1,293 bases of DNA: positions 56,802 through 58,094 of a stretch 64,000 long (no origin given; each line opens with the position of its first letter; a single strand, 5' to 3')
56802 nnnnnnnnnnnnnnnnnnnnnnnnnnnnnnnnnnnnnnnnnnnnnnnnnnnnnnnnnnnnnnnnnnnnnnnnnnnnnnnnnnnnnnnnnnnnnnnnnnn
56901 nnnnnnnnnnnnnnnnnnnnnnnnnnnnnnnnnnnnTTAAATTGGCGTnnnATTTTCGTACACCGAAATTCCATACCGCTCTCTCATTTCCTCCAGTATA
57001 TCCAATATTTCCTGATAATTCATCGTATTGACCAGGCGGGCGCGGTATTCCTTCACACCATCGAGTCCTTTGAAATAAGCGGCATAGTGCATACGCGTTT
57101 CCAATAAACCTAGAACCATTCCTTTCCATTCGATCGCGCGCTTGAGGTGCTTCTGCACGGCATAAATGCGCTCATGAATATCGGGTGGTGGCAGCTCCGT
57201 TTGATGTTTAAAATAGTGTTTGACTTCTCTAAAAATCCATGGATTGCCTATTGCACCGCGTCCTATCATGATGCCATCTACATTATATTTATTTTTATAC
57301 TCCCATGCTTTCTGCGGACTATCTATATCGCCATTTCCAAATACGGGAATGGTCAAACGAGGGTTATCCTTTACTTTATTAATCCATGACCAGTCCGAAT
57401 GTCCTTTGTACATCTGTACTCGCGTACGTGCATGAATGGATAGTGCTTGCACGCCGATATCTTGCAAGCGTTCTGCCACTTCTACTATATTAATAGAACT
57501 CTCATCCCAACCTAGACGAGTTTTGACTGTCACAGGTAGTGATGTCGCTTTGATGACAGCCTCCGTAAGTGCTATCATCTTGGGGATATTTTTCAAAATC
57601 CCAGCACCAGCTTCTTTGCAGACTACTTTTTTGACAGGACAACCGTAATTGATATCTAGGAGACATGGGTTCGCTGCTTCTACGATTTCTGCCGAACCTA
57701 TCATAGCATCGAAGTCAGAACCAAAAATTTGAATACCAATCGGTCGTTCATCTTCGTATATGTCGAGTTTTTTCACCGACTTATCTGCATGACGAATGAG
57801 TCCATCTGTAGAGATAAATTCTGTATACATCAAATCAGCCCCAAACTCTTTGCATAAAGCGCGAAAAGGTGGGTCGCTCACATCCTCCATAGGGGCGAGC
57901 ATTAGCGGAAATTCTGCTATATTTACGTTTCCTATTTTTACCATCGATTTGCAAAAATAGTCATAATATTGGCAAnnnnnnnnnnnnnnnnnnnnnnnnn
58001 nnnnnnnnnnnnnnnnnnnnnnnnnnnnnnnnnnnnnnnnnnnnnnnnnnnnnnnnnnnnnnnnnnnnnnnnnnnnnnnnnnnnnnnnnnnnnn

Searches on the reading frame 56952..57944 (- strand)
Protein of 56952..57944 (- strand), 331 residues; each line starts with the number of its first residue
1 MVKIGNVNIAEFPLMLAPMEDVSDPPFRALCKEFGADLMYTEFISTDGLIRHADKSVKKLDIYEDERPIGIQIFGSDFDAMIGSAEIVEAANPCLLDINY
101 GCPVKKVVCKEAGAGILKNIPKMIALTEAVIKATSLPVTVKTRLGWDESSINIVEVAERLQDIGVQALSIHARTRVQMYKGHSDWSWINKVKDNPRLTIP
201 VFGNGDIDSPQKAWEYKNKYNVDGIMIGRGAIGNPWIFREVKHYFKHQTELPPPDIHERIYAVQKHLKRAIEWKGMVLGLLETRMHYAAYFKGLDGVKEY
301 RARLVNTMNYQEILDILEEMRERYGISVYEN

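Call 55: list_cluster_members(proteins=[window:56952-57944:-, window:43729-44133:+, window:38088-38957:+, window:45359-46753:-])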
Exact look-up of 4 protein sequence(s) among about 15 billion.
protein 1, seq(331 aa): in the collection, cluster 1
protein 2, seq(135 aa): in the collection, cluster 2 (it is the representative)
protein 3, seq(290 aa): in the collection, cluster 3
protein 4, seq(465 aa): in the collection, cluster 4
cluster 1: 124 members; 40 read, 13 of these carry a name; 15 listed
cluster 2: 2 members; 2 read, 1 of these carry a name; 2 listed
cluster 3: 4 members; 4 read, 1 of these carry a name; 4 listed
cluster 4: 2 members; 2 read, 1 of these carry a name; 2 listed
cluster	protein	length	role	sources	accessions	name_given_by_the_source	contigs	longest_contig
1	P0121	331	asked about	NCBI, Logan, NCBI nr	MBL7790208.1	MAG: tRNA dihydrouridine synthase DusB [Chitinophagales bacterium] | tRNA dihydrouridine synthase DusB [Chitinophagales bacterium]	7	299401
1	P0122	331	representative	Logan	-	-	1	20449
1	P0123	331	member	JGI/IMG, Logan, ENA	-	hypothetical protein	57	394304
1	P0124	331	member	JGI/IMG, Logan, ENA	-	hypothetical protein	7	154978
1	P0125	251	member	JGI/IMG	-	nifR3 family TIM-barrel protein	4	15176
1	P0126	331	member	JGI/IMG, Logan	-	nifR3 family TIM-barrel protein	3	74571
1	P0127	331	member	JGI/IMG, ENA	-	nifR3 family TIM-barrel protein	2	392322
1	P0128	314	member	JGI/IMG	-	tRNA-dihydrouridine synthase B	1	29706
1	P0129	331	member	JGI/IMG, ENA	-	nifR3 family TIM-barrel protein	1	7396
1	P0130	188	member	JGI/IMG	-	tRNA-dihydrouridine synthase B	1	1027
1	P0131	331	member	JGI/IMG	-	tRNA-dihydrouridine synthase B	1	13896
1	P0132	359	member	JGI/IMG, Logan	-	nifR3 family TIM-barrel protein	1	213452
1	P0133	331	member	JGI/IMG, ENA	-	nifR3 family TIM-barrel protein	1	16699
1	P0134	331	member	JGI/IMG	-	nifR3 family TIM-barrel protein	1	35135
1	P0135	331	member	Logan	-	-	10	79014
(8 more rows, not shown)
